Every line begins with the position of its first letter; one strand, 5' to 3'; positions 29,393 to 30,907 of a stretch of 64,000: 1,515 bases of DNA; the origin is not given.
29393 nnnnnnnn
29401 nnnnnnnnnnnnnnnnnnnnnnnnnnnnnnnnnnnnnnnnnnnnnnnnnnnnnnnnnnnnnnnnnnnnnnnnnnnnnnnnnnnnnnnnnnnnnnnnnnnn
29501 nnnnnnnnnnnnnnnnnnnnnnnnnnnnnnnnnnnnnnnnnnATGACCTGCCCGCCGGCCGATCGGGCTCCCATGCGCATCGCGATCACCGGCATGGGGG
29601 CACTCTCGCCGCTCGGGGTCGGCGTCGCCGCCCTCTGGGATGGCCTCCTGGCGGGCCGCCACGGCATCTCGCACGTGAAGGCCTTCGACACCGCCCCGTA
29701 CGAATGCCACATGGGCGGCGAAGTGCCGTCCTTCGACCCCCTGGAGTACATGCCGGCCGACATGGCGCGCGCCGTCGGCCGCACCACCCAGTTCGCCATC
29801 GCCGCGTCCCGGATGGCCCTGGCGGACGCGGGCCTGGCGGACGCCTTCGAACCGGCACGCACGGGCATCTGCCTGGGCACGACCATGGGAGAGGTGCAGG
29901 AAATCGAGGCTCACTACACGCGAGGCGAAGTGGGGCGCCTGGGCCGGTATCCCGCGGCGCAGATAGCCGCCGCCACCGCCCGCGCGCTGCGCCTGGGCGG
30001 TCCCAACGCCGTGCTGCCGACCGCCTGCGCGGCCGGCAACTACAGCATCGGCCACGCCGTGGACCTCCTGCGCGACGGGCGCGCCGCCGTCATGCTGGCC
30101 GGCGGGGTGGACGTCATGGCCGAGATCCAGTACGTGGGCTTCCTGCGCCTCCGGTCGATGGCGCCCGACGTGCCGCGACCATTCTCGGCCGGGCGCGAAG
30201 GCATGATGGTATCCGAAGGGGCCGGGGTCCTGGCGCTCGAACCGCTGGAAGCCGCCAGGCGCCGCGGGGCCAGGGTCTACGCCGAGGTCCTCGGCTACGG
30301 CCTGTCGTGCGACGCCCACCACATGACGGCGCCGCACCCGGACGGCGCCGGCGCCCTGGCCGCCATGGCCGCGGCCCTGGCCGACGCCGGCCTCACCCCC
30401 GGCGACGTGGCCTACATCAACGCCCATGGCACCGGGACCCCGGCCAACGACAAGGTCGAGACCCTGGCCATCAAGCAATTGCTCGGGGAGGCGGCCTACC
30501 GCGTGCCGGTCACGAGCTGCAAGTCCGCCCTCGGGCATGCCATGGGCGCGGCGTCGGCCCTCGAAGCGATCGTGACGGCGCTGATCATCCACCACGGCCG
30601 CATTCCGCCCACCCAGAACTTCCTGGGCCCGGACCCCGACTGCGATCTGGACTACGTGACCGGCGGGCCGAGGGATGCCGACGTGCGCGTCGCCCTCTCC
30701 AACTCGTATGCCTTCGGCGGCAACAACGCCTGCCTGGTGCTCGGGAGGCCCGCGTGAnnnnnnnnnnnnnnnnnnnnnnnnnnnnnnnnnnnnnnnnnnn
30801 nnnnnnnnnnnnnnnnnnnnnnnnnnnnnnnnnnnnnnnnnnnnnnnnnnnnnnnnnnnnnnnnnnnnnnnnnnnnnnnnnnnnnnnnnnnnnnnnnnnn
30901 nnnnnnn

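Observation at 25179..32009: Six-gene operon joining a giant surface lipoprotein and a FadL-like outer-membrane channel to an orphan KS-alpha / KS-beta(CLF) / ACP set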

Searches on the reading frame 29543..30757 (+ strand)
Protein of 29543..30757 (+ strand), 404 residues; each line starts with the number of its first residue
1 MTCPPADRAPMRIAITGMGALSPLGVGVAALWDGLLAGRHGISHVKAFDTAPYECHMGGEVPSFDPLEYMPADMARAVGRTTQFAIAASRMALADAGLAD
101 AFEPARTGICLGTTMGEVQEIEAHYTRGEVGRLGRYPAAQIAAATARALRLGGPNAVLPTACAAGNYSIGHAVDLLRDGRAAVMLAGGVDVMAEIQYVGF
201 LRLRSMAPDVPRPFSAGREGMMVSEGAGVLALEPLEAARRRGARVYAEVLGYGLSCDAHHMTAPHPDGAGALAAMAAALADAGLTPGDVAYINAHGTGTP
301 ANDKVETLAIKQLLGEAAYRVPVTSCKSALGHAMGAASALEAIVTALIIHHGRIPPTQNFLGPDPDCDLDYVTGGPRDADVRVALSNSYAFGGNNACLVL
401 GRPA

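Call 9: search_protein_families(library=pfam, proteins=[window:29543-30757:+], max_evalue=0.01)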
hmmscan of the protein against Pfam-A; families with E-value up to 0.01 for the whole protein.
window:29543-30757:+ (404 aa): 3 families
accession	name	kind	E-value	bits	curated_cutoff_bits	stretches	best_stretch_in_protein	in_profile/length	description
PF00109.32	ketoacyl-synt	-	6.3e-40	137.8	20.8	1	12-238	3-252/252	Beta-ketoacyl synthase, N-terminal domain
PF02801.28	Ketoacyl-synt_C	-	1.7e-37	128.5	20.8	1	246-360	1-118/119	Beta-ketoacyl synthase, C-terminal domain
PF00108.29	Thiolase_N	-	0.0077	16.1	26.4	0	154-198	77-121/260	Thiolase, N-terminal domain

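Call 10: search_protein_families(library=ncbifam, proteins=[window:29543-30757:+], max_evalue=0.01)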
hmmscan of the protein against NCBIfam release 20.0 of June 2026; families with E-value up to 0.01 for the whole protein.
window:29543-30757:+ (404 aa): 26 families (the best 25 are shown)
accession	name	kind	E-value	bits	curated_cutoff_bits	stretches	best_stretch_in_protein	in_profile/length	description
TIGR03150.1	fabF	equivalog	2.8e-120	401.7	493.75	1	12-400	2-406/407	beta-ketoacyl-ACP synthase II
NF005589.0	PRK07314.1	subfamily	9.7e-116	386.9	387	1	12-402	5-411/413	beta-ketoacyl-ACP synthase II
NF004970.0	PRK06333.1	subfamily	2e-100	336.6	525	1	11-402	4-421/424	beta-ketoacyl-ACP synthase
NF006274.0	PRK08439.1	equivalog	2.2e-83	280.3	621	1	12-400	3-403/406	beta-ketoacyl-ACP synthase II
NF006434.0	PRK08722.1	equivalog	6e-82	275.7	759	1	12-400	5-411/414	beta-ketoacyl-ACP synthase II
NF005076.0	PRK06501.1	equivalog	6.2e-79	265.8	629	2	146-402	159-422/425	beta-ketoacyl-ACP synthase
NF006618.0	PRK09185.1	subfamily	8.4e-79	265.4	407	1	11-402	3-392/394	beta-ketoacyl-ACP synthase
NF058662.1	cispenta_AmcF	equivalog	4.6e-76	256.2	325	1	13-401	2-368/369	cispentacin biosynthesis acyltransferase subunit AmcF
NF006587.0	PRK09116.1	equivalog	2.3e-75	253.9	470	1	12-402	3-406/408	beta-ketoacyl-ACP synthase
NF004618.0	PRK05952.1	equivalog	2.4e-66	224.2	455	1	11-402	2-382/384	beta-ketoacyl-ACP synthase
NF005916.1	PRK07910.1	equivalog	1.5e-64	218.4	560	1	12-402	13-417/418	KasA/KasB family beta-ketoacyl-ACP synthase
NF005935.0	PRK07967.1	equivalog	1.8e-62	211.5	630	1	12-402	3-403/406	beta-ketoacyl-ACP synthase I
NF005490.0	PRK07103.1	equivalog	1.7e-54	185.4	445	1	12-402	5-412/414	polyketide beta-ketoacyl:acyl carrier protein synthase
NF040607.1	mycolic_Pks13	equivalog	5.4e-36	123.6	2100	1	151-400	260-523/1680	polyketide synthase Pks13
TIGR02813.1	omega_3_PfaA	subfamily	1.3e-35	121.6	1010.1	1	141-370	185-419/2582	polyketide-type polyunsaturated fatty acid synthase PfaA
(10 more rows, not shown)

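Call 21: search_solved_structures(query=window:29543-30757:+, max_evalue=1e-20)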
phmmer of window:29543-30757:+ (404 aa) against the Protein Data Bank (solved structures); distinct sequences matched with E-value up to 1e-20: 117 (the best 60 are shown).
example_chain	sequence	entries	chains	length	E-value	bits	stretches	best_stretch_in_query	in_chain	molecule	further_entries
9s5h_B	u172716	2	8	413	3.8e-123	414.7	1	11-400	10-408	3-oxoacyl-(Acyl-carrier-protein) synthase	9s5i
1e5m_A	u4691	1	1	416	1e-96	327.7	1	10-399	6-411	BETA KETOACYL ACYL CARRIER PROTEIN SYNTHASE II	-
1j3n_A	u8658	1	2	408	2.7e-92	313.2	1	12-401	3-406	3-oxoacyl-(acyl-carrier protein) synthase II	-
2gqd_A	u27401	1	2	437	7.9e-91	308.3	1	11-400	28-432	3-oxoacyl-[acyl-carrier-protein] synthase 2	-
6kxd_A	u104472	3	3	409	8.1e-91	308.3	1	9-402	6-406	Ketosynthase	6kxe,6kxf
4ls5_A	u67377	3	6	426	2.1e-87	297.1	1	11-400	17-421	3-oxoacyl-[acyl-carrier-protein] synthase 2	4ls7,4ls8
4ls6_A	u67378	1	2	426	2.5e-87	296.8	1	11-400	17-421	3-oxoacyl-[acyl-carrier-protein] synthase 2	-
4b7v_A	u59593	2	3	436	4.1e-86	292.8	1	11-402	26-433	3-OXOACYL-[ACYL-CARRIER-PROTEIN] SYNTHASE 2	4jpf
8qm1_A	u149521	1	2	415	4.6e-86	292.7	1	11-402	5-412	3-oxoacyl-[acyl-carrier-protein] synthase 2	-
4qav_A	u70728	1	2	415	1.2e-85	291.3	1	11-401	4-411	3-oxoacyl-[acyl-carrier-protein] synthase 2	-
8cn8_A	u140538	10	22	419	8.7e-85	288.4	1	9-402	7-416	3-oxoacyl-[acyl-carrier-protein] synthase 2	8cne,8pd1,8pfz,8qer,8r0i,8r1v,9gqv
8pj0_A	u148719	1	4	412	1.4e-84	287.8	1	11-402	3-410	3-oxoacyl-[acyl-carrier-protein] synthase 2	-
8cou_A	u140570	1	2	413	2.1e-84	287.2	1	11-402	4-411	3-oxoacyl-[acyl-carrier-protein] synthase 2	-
4jb6_A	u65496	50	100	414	2.1e-84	287.2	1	11-402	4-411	3-oxoacyl-[acyl-carrier-protein] synthase 2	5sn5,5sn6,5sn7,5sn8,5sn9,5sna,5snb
7oc0_A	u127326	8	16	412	2.4e-84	287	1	11-402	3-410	3-oxoacyl-[acyl-carrier-protein] synthase 2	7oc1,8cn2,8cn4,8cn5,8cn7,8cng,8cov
1tqy_A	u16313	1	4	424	1.2e-68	235.3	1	11-400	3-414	Actinorhodin polyketide putative beta-ketoacyl synthase 1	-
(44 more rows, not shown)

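Call 26: search_solved_structures(query=window:29543-30757:+, max_evalue=1e-90, show_alignments=2)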
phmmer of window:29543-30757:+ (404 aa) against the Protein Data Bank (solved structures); distinct sequences matched with E-value up to 1e-90: 5.
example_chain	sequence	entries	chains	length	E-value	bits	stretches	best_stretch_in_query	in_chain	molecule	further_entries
9s5h_B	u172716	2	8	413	3.8e-123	414.7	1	11-400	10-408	3-oxoacyl-(Acyl-carrier-protein) synthase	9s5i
1e5m_A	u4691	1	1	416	1e-96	327.7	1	10-399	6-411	BETA KETOACYL ACYL CARRIER PROTEIN SYNTHASE II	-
1j3n_A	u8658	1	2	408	2.7e-92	313.2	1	12-401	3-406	3-oxoacyl-(acyl-carrier protein) synthase II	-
2gqd_A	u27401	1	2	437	7.9e-91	308.3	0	11-400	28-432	3-oxoacyl-[acyl-carrier-protein] synthase 2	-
6kxd_A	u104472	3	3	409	8.1e-91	308.3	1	9-402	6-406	Ketosynthase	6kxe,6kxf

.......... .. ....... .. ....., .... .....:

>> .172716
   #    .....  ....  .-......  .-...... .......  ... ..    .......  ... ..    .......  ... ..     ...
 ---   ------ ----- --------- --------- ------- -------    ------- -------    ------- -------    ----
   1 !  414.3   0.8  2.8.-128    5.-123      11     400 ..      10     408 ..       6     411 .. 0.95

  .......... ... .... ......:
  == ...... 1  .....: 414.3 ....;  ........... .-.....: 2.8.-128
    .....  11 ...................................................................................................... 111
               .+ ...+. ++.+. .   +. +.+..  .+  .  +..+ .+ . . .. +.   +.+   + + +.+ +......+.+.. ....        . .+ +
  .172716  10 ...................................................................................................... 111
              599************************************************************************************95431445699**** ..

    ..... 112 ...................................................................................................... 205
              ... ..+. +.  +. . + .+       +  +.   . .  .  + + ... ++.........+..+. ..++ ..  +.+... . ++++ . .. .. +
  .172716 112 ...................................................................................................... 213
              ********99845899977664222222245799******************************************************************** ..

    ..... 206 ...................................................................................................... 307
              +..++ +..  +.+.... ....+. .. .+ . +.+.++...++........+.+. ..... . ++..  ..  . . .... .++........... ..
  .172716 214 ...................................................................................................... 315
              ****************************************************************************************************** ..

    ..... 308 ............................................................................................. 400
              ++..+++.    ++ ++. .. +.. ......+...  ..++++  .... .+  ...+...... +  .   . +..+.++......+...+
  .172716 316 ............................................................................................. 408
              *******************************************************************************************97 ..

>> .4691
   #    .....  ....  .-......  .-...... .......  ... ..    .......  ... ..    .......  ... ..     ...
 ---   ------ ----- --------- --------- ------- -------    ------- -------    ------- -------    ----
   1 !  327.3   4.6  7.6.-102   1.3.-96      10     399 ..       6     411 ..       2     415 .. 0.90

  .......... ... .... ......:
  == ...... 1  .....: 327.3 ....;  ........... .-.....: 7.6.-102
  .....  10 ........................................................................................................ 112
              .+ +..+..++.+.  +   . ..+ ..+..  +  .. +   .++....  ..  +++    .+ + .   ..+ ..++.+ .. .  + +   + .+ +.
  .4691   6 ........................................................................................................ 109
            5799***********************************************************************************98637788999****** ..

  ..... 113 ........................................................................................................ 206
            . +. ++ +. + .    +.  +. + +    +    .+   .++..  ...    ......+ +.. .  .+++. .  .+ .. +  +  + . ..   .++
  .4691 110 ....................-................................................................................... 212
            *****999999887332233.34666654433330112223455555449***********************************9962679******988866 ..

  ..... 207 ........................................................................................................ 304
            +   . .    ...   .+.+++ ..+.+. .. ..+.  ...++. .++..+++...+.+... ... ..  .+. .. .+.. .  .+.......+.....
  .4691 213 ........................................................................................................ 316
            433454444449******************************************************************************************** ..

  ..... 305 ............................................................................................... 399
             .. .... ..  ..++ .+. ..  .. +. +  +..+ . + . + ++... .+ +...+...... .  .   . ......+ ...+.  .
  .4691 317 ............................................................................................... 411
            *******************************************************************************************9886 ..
